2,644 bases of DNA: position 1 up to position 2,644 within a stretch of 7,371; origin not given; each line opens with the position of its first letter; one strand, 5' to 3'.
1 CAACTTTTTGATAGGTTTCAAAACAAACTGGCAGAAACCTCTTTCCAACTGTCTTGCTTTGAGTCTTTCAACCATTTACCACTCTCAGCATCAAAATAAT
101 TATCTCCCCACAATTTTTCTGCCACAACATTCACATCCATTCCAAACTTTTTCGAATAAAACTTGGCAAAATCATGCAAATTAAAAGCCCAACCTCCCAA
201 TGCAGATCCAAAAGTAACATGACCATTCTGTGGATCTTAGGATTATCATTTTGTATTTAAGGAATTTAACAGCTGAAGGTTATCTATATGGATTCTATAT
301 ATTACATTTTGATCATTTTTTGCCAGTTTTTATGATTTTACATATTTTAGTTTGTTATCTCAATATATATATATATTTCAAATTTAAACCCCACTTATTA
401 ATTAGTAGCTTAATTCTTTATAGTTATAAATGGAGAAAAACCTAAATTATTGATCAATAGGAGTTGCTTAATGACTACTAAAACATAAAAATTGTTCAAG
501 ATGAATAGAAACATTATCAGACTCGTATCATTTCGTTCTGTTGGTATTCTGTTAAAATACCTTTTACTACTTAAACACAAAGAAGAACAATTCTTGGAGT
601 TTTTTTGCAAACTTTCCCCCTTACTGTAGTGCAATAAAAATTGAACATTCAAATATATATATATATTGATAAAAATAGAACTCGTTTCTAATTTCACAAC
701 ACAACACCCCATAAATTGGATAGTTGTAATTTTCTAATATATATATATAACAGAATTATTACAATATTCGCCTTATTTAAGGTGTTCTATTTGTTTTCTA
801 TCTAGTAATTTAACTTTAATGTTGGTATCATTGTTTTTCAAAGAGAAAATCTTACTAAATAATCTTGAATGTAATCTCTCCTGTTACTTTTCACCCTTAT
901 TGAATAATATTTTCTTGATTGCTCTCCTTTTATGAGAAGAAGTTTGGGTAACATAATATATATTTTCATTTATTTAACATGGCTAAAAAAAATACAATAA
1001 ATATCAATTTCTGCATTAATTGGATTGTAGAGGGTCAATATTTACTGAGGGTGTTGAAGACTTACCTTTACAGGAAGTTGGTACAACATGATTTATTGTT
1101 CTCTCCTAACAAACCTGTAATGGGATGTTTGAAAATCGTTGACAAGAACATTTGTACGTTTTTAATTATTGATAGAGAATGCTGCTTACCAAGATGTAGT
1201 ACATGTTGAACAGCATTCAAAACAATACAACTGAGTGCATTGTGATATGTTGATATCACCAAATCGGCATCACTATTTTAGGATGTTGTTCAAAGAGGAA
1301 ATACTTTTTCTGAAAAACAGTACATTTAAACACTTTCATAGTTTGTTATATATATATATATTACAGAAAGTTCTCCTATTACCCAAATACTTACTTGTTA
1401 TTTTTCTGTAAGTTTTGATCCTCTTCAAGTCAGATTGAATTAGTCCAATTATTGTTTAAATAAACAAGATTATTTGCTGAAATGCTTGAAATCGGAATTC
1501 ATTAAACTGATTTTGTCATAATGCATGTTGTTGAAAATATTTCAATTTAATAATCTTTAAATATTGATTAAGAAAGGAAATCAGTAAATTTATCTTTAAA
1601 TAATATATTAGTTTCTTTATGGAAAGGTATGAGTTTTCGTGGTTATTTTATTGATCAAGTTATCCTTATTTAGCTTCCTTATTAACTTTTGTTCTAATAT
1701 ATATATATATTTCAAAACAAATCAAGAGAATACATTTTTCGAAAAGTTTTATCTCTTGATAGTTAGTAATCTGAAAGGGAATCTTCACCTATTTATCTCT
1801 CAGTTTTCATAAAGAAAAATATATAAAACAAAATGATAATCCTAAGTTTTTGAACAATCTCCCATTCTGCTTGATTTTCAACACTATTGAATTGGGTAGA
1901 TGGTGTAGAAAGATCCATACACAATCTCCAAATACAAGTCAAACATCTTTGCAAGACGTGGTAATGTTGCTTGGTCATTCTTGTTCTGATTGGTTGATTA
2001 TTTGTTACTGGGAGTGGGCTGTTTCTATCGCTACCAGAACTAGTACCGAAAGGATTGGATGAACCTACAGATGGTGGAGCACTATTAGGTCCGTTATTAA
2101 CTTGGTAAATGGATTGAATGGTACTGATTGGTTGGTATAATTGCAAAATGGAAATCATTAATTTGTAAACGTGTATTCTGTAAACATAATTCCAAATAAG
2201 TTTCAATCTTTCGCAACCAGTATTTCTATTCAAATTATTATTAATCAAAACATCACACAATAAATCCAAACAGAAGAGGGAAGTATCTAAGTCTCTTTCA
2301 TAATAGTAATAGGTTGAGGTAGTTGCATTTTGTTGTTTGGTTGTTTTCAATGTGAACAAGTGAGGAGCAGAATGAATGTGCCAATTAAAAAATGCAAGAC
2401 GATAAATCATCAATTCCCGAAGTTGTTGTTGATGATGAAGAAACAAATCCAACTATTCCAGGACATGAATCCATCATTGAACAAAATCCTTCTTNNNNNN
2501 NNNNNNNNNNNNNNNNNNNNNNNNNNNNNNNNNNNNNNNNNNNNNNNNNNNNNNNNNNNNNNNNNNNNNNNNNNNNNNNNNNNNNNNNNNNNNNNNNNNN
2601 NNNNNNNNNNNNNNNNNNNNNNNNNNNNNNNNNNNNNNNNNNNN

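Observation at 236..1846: A perfect 19-bp inverted repeat delimits a 1.6-kb AT-rich segment and marks where two unrelated coding regions lose their frames.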

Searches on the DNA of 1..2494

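Call 32: search_rna_families(source=window, start=1, end=2494, threshold=evalue, max_evalue=1)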
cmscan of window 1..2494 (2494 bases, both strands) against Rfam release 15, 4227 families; matches with E-value up to 1: 0.
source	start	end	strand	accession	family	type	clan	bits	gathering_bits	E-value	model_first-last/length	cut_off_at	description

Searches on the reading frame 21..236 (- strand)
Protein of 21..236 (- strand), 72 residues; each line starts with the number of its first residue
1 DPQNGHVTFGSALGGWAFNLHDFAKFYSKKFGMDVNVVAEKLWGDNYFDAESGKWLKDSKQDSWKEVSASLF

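Call 7: search_protein_families(library=pfam, proteins=[window:21-236:-], max_evalue=0.1)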
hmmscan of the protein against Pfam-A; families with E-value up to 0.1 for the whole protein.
seq(72 aa): 0 families

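Call 8: search_solved_structures(query=window:39-236:-, max_evalue=0.01, show_alignments=2)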
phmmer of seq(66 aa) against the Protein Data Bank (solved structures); distinct sequences matched with E-value up to 0.01: 32.
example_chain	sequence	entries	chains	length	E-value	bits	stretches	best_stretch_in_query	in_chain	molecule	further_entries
7old_C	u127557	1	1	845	1.7e-16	63.2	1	2-58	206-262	Elongation factor 2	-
4v6w_Az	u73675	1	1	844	1e-14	57.6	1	1-63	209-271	Elongation factor 2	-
9rvu_HE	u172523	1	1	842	3.3e-14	56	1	2-59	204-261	Elongation factor 2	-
5it7_1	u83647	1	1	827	3.7e-13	52.6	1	2-57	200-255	Eft2p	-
6gq1_AZ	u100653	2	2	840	3.8e-13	52.6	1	2-57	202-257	Elongation factor 2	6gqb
6gqv_AX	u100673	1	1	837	3.8e-13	52.6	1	2-57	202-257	Elongation factor 2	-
1n0u_A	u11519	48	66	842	3.8e-13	52.6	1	2-57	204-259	Elongation factor 2 | yeast eEF2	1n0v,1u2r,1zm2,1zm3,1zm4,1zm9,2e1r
8bsi_a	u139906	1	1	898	6.3e-12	48.7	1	1-63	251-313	Elongation factor 2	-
9b0s_cB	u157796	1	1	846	1.3e-10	44.5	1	1-60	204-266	Elongation factor 2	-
5anb_K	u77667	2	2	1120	3.9e-10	43.1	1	2-59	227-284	ELONGATION FACTOR TU GTP-BINDING DOMAIN-CONTAINING PROTEIN 1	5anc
9l5r_C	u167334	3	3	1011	2.1e-09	40.7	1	2-52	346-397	SNU114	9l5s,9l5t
3jb9_B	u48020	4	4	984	4.2e-09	39.8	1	2-61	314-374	Pre-mRNA-splicing factor cwf10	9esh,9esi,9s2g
8xi2_C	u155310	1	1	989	1.1e-08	38.5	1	1-52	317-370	Elongation factor Tu, chloroplastic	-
7ls1_m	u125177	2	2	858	4.5e-08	36.5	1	1-61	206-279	Elongation factor 2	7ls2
7oya_v2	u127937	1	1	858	7.2e-08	35.9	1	1-60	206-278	Eukaryotic translation elongation factor 2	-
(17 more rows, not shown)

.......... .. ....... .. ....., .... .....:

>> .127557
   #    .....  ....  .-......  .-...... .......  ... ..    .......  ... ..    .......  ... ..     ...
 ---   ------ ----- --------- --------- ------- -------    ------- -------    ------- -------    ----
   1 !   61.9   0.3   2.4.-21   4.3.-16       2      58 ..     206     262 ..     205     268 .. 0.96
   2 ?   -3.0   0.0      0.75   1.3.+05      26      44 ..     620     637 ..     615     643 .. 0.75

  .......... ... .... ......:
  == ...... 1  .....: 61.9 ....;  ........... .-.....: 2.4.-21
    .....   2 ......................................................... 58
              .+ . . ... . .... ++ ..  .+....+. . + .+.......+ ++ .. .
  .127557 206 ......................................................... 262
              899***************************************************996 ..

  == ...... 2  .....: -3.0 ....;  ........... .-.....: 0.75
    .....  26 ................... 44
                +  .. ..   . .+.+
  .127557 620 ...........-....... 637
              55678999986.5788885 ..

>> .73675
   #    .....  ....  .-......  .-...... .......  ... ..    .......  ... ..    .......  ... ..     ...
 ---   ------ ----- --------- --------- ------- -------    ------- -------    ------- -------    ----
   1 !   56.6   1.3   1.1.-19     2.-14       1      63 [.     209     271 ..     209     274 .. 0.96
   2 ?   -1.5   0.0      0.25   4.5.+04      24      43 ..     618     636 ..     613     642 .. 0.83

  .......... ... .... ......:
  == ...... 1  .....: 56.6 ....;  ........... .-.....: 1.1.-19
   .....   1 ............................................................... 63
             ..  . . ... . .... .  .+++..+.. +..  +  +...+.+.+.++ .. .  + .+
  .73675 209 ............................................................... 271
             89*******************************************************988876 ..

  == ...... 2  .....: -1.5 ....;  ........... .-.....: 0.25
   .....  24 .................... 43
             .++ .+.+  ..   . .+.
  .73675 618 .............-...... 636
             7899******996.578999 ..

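Call 9: find_homologous_proteins(query=window:39-236:-)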
Query seq(66 aa) (66 aa): 1 proteins with E <= 0.001 among 1 candidates.
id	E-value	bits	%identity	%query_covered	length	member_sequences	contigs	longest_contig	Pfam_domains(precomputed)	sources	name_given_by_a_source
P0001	6.8e-9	53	43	83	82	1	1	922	-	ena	-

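Call 27: find_related_loci(query=window:39-236:-, collection=viral_contigs, flank=8000)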
Query window:39-236:- (66 aa) in viral_contigs; peptide patterns used: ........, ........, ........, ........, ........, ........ (x = any residue, [..] = any of these).
5 stretches matched a pattern, but none encodes a relative of the query by tblastn (E <= 1e-3).

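Call 36: search_protein_representatives(protein=window:39-236:-)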
Query: 66 residues. Proteins with E-value up to 0.001 (for the whole library): 952; up to 1e-10: 74; up to 1e-30: 0. The best 150 are listed.
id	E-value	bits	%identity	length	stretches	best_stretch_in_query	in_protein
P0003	1.1e-17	79.7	39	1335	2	1-56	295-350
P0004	5.9e-15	71.0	53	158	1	2-63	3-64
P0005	1.0e-14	70.3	54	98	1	1-59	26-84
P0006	1.7e-14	69.6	56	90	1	1-59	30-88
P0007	6.1e-14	67.8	59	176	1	2-59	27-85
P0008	1.1e-13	67.0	54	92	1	1-57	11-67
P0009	2.0e-13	66.2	52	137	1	2-62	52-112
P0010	2.2e-13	66.1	54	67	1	1-57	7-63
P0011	3.6e-13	65.4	55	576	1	2-65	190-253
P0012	3.7e-13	65.4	55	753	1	6-61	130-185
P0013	4.3e-13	65.2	54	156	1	2-58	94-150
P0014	5.1e-13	64.9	53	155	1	2-59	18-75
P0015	6.9e-13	64.5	50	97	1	1-62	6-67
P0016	7.5e-13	64.4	54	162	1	2-58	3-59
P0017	8.8e-13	64.2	51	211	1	2-62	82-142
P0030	5.8e-12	61.6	48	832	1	2-63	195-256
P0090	1.7e-10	56.9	53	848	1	2-59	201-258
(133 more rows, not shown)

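Call 38: list_cluster_members(proteins=[P0012, P0030, P0090])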
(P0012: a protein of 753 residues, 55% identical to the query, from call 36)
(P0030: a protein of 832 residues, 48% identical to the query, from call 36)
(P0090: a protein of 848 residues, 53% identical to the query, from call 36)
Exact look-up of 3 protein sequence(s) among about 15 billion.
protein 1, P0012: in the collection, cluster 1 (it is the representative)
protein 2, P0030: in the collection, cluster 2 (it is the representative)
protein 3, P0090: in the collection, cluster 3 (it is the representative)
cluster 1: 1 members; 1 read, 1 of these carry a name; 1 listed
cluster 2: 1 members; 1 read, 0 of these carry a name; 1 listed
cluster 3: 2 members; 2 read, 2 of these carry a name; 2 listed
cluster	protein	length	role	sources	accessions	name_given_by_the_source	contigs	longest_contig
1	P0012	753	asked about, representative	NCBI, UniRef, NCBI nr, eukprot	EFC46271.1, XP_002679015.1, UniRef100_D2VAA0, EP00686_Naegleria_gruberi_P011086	predicted protein [Naegleria gruberi] | Elongation factor 2 n=1 Tax=Naegleria gruberi TaxID=5762 RepID=D2VAA0_NAEGR | uncharacterized protein NAEGRDRAFT_32442 [Naegleria gruberi]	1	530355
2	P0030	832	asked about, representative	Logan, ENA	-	-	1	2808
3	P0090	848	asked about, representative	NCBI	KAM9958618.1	hypothetical protein ACTFIW_012207 [Dictyostelium discoideum]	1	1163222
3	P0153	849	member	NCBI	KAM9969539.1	hypothetical protein ACTFIR_001375 [Dictyostelium discoideum]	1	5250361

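Call 39: find_encoding_contigs(protein=P0012, flank=8000, max_places=6)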
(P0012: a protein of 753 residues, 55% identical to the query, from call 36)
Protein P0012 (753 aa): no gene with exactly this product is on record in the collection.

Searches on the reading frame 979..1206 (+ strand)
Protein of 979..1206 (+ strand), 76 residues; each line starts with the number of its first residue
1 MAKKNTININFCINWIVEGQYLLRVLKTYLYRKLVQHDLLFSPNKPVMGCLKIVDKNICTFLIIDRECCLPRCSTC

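Call 34: search_protein_families(library=pfam, proteins=[window:979-1206:+], max_evalue=1)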
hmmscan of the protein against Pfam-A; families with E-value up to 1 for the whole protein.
seq(76 aa): 2 families
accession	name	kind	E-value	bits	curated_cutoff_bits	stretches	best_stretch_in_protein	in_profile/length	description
PF25365.1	DUF7881_N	-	0.084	13.2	27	1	6-29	76-99/135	Domain of unknown function (DUF7881) N-terminal domain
PF14937.11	DUF4500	-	0.14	12.6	27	1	23-50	11-38/81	Domain of unknown function (DUF4500)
